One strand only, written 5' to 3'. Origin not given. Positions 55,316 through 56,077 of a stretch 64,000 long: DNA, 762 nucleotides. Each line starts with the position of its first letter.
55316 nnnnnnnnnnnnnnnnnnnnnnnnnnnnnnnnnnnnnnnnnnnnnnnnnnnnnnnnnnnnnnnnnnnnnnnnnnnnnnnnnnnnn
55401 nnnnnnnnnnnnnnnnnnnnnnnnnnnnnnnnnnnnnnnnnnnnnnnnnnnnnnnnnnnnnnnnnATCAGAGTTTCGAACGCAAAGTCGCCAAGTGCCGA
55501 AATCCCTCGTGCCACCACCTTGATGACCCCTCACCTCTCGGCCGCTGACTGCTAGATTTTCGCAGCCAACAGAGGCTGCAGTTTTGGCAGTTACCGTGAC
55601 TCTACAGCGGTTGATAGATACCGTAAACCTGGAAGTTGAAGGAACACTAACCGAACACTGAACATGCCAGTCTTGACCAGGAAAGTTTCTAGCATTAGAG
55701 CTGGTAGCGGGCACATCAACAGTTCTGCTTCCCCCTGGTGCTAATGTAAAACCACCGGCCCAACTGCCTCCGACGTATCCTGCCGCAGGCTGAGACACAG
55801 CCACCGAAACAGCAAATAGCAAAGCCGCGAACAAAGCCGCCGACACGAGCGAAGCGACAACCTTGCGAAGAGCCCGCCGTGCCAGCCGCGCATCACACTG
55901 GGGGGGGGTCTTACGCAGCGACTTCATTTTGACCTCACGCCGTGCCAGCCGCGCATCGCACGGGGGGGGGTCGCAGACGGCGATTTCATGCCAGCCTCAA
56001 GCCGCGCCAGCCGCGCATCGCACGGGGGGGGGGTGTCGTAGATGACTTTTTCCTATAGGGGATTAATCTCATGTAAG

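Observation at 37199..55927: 18.7-kb single ORF encoding ~55 tandem two-cysteine modules: a giant adhesin-like protein with an unassigned repeat family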

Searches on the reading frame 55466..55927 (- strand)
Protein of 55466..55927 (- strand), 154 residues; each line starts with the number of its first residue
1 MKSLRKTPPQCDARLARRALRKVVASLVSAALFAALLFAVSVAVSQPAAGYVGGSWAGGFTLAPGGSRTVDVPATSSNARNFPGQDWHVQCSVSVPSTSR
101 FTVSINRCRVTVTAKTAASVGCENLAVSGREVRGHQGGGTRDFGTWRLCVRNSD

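Call 39: search_protein_families(library=pfam, proteins=[window:55468-55927:-], max_evalue=10)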
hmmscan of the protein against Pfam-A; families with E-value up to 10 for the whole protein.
window:55468-55927:- (153 aa): 2 families
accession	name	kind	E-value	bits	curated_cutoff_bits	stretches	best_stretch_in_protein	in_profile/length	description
PF24284.1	DUF7472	-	0.055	14.1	27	1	18-46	6-34/65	Family of unknown function (DUF7472)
PF03168.19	LEA_2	-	0.11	13.5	25.4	1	52-90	28-66/98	Late embryogenesis abundant protein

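Call 94: find_homologous_proteins(query=window:55466-55927:-, max_evalue=0.01)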
Query seq(154 aa): 387 candidates shared short words with the query, none scored E <= 0.01.
